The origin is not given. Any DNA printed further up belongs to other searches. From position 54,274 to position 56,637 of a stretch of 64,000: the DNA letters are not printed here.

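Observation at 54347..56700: AT-rich OLD-family (ATPase+TOPRIM) nuclease gene inserted directly downstream of tRNA-Glu: candidate defense islet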

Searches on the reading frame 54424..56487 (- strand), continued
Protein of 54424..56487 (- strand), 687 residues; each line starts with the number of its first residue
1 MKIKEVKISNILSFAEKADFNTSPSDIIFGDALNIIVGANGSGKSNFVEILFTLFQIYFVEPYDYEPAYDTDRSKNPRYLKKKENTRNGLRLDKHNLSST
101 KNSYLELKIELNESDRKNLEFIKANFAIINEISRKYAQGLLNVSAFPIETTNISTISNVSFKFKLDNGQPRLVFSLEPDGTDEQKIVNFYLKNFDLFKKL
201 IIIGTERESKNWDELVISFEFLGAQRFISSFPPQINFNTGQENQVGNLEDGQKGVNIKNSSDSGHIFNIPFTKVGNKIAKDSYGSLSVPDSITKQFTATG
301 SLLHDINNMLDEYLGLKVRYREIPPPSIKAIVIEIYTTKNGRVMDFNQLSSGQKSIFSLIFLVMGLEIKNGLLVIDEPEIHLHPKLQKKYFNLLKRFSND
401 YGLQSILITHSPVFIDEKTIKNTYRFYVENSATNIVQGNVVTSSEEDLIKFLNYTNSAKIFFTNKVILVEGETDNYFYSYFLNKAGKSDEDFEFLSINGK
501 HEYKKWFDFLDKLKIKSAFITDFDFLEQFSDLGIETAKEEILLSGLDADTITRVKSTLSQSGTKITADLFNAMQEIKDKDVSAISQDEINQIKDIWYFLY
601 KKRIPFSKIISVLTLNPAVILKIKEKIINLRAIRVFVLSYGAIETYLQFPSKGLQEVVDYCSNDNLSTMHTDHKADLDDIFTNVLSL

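Call 63: search_dna_similar(query=window:54424-56487:-, collection=phages, mode=protein, max_rows=15, max_evalue=0.001)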
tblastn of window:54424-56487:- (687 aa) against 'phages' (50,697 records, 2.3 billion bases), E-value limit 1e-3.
Records with a match: 32; places in all: 34; records where one place covers at least 80% of the query: 0.
Best place of each record, by identity: <60% 32.
By first word of the organism name: Escherichia 14; Bacteriophage 9; Vibrio 4; Lambdavirus 2; Mycobacterium 1; Pseudomonas 1; Campylobacter 1.
By host as written in the record: Escherichia coli 13; - 9; Mycobacterium abscessus T36 1; Pseudomonas aeruginosa 02-5867 1; Vibrio cyclitrophicus 10N.239.311.H11 1; Vibrio cyclitrophicus 10N.286.55.C3 1; Vibrio cyclitrophicus 10N.261.55.B9 1; Vibrio cyclitrophicus 10N.222.45.E8 1; and 4 more.
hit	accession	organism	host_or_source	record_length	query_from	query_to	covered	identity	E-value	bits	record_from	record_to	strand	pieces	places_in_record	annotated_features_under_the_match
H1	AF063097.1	Bacteriophage P2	Escherichia coli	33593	370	591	32%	26.0%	2e-6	57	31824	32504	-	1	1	old: Old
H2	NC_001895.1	Bacteriophage P2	Escherichia coli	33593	370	591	32%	26.0%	2e-6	57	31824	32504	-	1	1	old: AAA family ATPase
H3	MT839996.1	Bacteriophage sp.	human fecal samples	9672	327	575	36%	22.3%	9e-6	55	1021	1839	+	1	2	record has no annotation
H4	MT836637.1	Bacteriophage sp.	human fecal samples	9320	374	530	23%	31.3%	5e-5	53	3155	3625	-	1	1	record has no annotation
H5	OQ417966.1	Mycobacterium phage prophiT36-1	Mycobacterium abscessus T36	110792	314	526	31%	22.8%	5e-6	56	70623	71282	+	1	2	90: AAA family ATPase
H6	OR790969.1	Pseudomonas phage PfAC02b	Pseudomonas aeruginosa 02-5867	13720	359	524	24%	26.4%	3e-7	60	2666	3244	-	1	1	ATP-dependent endonuclease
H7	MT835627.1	Bacteriophage sp.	human fecal samples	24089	311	435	18%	32.1%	7e-6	56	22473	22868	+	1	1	record has no annotation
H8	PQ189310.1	Vibrio phage 10N.239.311.H11_PE001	Vibrio cyclitrophicus 10N.239.311.H11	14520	369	483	17%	34.8%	8e-8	62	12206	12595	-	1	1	hypothetical protein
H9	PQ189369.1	Vibrio phage 10N.286.55.C3_PE001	Vibrio cyclitrophicus 10N.286.55.C3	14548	369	483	17%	34.8%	1e-7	62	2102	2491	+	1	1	hypothetical protein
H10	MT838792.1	Bacteriophage sp.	human fecal samples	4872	365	471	16%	36.3%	3e-7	60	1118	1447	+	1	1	record has no annotation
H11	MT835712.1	Bacteriophage sp.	human fecal samples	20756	328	435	16%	31.6%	2e-6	58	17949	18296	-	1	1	record has no annotation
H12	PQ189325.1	Vibrio phage 10N.261.55.B9_PE001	Vibrio cyclitrophicus 10N.261.55.B9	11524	333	445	16%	29.6%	6e-4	49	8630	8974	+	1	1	hypothetical protein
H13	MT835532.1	Bacteriophage sp.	human fecal samples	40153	337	428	13%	32.0%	1e-5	55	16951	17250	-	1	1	record has no annotation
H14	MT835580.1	Bacteriophage sp.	human fecal samples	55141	339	415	11%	36.4%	7e-4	49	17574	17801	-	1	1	record has no annotation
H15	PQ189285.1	Vibrio phage 10N.222.45.E8_PE002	Vibrio cyclitrophicus 10N.222.45.E8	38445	337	424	13%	31.5%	1e-5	55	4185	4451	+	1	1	hypothetical protein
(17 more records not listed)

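Call 64: get_annotated_region(hit=H2, flank=1500)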
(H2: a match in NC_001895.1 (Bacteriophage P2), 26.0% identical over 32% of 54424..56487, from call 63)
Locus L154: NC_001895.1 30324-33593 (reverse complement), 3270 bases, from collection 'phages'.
description: Enterobacteria phage P2, complete genome.
organism: Bacteriophage P2 (NCBI taxid 2905681)
taxonomy: Viruses; Duplodnaviria; Heunggongvirae; Uroviricota; Caudoviricetes; Peduoviridae; Peduovirus; Peduovirus P2
host: Escherichia coli; source: -; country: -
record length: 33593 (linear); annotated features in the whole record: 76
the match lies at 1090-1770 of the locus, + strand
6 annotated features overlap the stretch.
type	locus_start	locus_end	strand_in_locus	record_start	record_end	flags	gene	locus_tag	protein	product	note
misc_feature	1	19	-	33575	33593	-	-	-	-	-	cosR; right cohesive end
misc_feature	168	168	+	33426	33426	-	-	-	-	-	transcript start 2; old-tin mRNA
misc_feature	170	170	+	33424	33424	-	-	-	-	-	transcript start 1; old-tin mRNA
CDS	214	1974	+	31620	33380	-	old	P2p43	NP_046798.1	AAA family ATPase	nonessential protein; lysogenic conversion; exonuclease; blocks growth of phage lambda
CDS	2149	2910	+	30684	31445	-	tin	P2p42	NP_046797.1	Tin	nonessential protein; lysogenic conversion; blocks growth of T-even phages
CDS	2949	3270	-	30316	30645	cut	-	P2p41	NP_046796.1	DUF3850 domain-containing protein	Orf91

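Call 77: search_protein_families(library=phrogs, proteins=[window:54424-56487:-, L008:8964-9704:+], max_evalue=0.001)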
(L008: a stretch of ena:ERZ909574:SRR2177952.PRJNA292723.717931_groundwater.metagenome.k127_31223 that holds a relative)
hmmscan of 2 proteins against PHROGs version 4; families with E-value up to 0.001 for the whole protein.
window:54424-56487:- (687 aa): 12 families
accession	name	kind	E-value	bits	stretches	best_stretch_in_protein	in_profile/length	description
phrog_4747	-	unknown function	2.7e-30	107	1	369-581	333-560/610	-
phrog_3940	-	unknown function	6.6e-19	69.1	1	335-526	211-413/537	-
phrog_8323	-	unknown function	1.5e-17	64.4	1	1-430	49-380/623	-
phrog_9802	-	unknown function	1.6e-17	64.7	1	336-416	242-329/438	-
phrog_7507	-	unknown function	5.9e-16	59.8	1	337-440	374-475/483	-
phrog_8066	-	unknown function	8.3e-13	49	1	346-430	360-444/522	-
phrog_25246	-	moron, auxiliary metabolic gene and host takeover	2.1e-10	40.7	1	333-431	242-338/616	ABC transporter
phrog_14430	-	unknown function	2.7e-10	41.1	1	337-423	304-388/444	-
phrog_19212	-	unknown function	1.3e-09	38.2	1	341-418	331-412/550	-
phrog_293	-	moron, auxiliary metabolic gene and host takeover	2.4e-07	30.2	1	345-416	265-333/1058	ABC transporter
phrog_5836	-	unknown function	3.9e-07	29.4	2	340-417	276-352/1071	-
phrog_13167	-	unknown function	2.3e-05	24.5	1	346-418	314-385/477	-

L008:8964-9704:+ (246 aa): 0 families

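Call 82: search_protein_representatives(protein=window:54424-56487:-)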
Query: 687 residues. Proteins with E-value up to 0.001 (for the whole library): 9695; up to 1e-10: 756; up to 1e-30: 270. The best 150 are listed.
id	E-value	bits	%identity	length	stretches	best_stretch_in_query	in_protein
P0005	1.3e-200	684.9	48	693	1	1-686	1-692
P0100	8.5e-104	365.0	38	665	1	1-648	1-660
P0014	4.1e-94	333.0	35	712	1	1-667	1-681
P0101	1.9e-91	324.2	33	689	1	1-686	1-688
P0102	1.7e-90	321.0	35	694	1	1-680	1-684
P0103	8.8e-88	312.1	33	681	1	1-686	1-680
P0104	3.1e-85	303.7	33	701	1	1-676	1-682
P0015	7.9e-82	292.4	37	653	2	1-526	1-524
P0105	1.4e-81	291.6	32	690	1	1-680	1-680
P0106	2.6e-81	290.7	33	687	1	1-664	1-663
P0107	5.6e-79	283.0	31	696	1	1-669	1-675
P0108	1.1e-77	278.7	32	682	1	1-682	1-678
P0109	1.6e-77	278.2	30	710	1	1-665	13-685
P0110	6.8e-77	276.1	34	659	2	1-529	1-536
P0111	1.3e-75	271.9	34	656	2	1-532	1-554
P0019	8.3e-74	265.9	31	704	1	1-664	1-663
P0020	4.2e-67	243.8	34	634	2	1-526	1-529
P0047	6.4e-43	163.9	30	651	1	1-540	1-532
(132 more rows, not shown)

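Call 85: search_dna_similar(query=window:54424-56487:-, collection=plasmids, mode=protein, max_rows=10, max_evalue=0.00001)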
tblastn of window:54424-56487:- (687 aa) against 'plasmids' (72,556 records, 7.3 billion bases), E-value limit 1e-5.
Records with a match: 110; places in all: 112; records where one place covers at least 80% of the query: 1.
Best place of each record, by identity: <60% 110.
By first word of the organism name: Rhizobium 21; Agrobacterium 14; Bacillus 10; Streptomyces 9; Enterobacter 6; Acinetobacter 4; Ketogulonicigenium 4; Paenibacillus 4; Cupriavidus 3; Ralstonia 2; and 30 more.
By predicted mobility (MOB-suite, as given by PLSDB): non-mobilizable 51; conjugative 38; mobilizable 21.
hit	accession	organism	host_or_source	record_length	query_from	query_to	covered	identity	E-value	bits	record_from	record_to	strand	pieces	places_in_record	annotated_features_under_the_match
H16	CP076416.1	Ralstonia solanacearum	tobacco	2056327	1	685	100%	24.3%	3e-41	169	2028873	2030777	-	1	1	AAA family ATPase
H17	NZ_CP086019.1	Ralstonia sp. RS642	sunflower,cell culture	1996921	349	685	49%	26.1%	2e-26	124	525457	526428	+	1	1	none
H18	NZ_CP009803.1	Streptomyces sp. FR-008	Protoplast breeding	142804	308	646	49%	23.8%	8e-9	67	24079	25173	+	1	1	AAA family ATPase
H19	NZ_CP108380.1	Streptomyces albidoflavus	-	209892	308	646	49%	23.8%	1e-8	66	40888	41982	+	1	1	AAA family ATPase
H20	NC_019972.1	Methanomethylovorans hollandica DSM 15978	-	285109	351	647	43%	26.2%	8e-11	74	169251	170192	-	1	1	AAA family ATPase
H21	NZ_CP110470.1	Rhodococcus opacus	cell culture,Soil contaminated by oil ...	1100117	372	663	43%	24.1%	3e-13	81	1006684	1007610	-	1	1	record has no annotation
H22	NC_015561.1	Hoyosella subflava DQS3-9A1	crude oil-polluted soil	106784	315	550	34%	24.9%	2e-9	69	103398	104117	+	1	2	AAA family ATPase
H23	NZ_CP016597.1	Bacillus cereus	cell culture,Korean fermented food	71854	336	525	28%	30.5%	2e-7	62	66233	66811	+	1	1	AAA family ATPase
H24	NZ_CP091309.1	Burkholderia pyrrocinia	-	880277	323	533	31%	26.9%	3e-10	72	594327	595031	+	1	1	ATP-dependent endonuclease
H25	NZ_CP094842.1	Enterobacter ludwigii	cell culture,tailing mud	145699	300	527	33%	24.5%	2e-8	66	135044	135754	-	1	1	AAA family ATPase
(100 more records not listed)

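Call 86: list_cluster_members(proteins=[P0001, P0005, P0013, P0019, P0020, P0034, P0041, P0047, P0057, P0059])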
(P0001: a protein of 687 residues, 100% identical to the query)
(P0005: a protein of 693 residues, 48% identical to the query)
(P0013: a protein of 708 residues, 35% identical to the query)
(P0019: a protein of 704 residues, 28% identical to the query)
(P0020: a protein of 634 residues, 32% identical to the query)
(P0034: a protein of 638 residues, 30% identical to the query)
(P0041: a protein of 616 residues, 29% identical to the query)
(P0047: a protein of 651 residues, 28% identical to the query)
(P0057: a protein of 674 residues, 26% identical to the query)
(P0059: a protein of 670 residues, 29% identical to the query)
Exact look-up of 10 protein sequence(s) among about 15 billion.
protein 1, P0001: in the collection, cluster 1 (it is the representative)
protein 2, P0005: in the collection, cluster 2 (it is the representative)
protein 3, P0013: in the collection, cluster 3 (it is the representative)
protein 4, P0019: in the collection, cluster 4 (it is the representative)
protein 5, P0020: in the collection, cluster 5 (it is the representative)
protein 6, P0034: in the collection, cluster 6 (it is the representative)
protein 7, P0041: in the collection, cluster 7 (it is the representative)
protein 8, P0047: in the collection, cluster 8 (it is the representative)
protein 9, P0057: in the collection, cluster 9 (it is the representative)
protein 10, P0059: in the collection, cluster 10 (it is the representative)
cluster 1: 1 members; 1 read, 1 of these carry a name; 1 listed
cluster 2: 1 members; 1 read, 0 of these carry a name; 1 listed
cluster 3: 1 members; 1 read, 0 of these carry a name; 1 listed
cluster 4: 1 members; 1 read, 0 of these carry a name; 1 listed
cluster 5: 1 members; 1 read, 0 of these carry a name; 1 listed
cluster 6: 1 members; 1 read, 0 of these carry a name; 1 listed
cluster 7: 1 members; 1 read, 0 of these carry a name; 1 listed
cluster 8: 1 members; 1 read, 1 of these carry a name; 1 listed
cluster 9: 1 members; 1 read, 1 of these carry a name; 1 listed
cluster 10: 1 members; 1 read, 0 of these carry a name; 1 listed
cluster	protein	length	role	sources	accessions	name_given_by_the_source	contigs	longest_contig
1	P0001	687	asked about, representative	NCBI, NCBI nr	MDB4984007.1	MAG: uncharacterized protein JWM20_186 [Patescibacteria group bacterium] | uncharacterized protein [Patescibacteria group bacterium]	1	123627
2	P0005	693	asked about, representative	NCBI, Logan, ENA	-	-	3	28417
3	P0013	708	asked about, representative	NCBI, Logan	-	-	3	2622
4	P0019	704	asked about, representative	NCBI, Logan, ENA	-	-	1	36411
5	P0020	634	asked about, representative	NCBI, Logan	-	-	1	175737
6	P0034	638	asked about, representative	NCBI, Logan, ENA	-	-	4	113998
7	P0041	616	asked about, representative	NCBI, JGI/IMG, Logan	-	-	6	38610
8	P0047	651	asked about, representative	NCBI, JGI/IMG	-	predicted ATP-dependent endonuclease of OLD family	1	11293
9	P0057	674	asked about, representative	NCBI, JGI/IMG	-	predicted ATP-dependent endonuclease of OLD family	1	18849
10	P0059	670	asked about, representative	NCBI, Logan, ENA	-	-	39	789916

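Call 87: find_homologous_proteins(query=L002:11958-13208:-, max_evalue=1e-40)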
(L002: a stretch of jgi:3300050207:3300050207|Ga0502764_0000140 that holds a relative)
Query L002:11958-13208:- (416 aa): 7935 proteins with E <= 1e-40 among 8000 candidates; the best 120 are listed.
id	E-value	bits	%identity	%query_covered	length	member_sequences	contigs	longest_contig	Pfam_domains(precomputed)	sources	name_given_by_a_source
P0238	1.1e-275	932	100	100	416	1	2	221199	PF27096.1,PF02151.26,PF01541.31,PF08459.18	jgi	jgi:excinuclease ABC subunit C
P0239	9.0e-246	833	89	100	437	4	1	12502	PF27096.1,PF02151.26,PF01541.31,PF08459.18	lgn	-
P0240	7.1e-240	814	87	100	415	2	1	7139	PF27096.1,PF02151.26,PF01541.31,PF08459.18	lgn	-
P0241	2.4e-166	572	61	100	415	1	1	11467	PF27096.1,PF01541.31,PF08459.18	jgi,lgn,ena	-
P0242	1.6e-161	556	60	100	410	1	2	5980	PF27096.1,PF01541.31,PF08459.18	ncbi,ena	-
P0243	4.7e-159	548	58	98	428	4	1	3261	PF27096.1,PF01541.31,PF08459.18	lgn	-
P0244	8.0e-158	543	58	100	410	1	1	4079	PF27096.1,PF01541.31,PF08459.18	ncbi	-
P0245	1.5e-157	543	59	100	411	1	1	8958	PF27096.1,PF01541.31,PF08459.18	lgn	-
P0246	1.4e-156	539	58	100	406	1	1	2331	PF27096.1,PF02151.26,PF01541.31,PF08459.18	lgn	-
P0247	3.1e-156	538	58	100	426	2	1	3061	PF27096.1,PF08459.18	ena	-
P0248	4.1e-156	538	59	100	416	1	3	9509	PF27096.1,PF08459.18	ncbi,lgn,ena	ncbi:MAG: hypothetical protein AAB597_03310 [Patescibacteria group bacterium]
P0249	5.2e-155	534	57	100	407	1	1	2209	PF27096.1,PF01541.31,PF08459.18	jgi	jgi:excinuclease ABC subunit C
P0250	2.7e-154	532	59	100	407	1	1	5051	PF27096.1,PF01541.31,PF08459.18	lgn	-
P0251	4.7e-154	531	56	100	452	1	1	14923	PF27096.1,PF01541.31,PF08459.18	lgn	-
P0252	6.9e-154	530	55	100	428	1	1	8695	PF27096.1,PF08459.18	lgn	-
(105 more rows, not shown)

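Call 88: find_encoding_contigs(protein=P0239, flank=9000, max_places=2)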
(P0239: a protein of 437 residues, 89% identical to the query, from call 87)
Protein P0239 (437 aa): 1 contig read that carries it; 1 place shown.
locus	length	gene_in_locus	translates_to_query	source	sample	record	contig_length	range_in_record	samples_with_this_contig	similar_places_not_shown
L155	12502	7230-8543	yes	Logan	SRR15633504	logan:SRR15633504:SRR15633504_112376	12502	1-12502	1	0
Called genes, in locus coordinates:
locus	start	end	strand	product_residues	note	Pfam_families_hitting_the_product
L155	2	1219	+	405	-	?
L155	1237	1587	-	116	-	-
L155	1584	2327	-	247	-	-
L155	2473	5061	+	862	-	PF00005:ABC_tran (faint), PF02463:SMC_N (faint), PF13191:AAA_16 (faint), PF13555:AAA_29 (faint), PF20703:nSTAND1 (faint), PF20720:nSTAND3 (faint), PF13304:AAA_21 (faint), PF17760:UvrA_inter, +1 more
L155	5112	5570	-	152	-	-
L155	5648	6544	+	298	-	PF01149:Fapy_DNA_glyco, PF06831:H2TH, PF06827:zf-FPG_IleRS (weak)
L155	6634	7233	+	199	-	-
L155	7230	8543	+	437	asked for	PF01541:GIY-YIG (weak), PF27096:UvrC_M, PF02151:UVR (weak), PF08459:UvrC_RNaseH_dom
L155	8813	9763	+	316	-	PF01820:Dala_Dala_lig_N, PF02655:ATP-grasp_3, PF02786:CPSase_L_D2 (faint), PF07478:Dala_Dala_lig_C, PF13535:ATP-grasp_4 (weak)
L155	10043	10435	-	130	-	-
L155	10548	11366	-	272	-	-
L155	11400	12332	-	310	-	PF02618:YceG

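Call 89: find_encoding_contigs(protein=P0240, flank=7000, max_places=2)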
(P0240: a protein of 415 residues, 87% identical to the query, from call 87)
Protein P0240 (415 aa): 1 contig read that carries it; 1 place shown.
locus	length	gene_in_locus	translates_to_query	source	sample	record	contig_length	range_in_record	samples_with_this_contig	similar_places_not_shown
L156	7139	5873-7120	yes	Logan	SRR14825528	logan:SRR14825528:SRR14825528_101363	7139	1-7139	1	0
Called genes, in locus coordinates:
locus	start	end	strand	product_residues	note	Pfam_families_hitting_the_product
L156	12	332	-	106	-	-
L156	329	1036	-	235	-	-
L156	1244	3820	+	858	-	PF00005:ABC_tran (faint), PF02463:SMC_N (faint), PF13175:AAA_15 (faint), PF13191:AAA_16 (faint), PF13304:AAA_21 (faint), PF13555:AAA_29 (faint), PF20703:nSTAND1 (faint), PF17760:UvrA_inter, +2 more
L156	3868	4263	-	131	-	-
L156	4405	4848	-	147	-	-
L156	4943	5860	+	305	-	PF01149:Fapy_DNA_glyco, PF06831:H2TH, PF06827:zf-FPG_IleRS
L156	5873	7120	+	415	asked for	PF01541:GIY-YIG (faint), PF27096:UvrC_M, PF02151:UVR (weak), PF08459:UvrC_RNaseH_dom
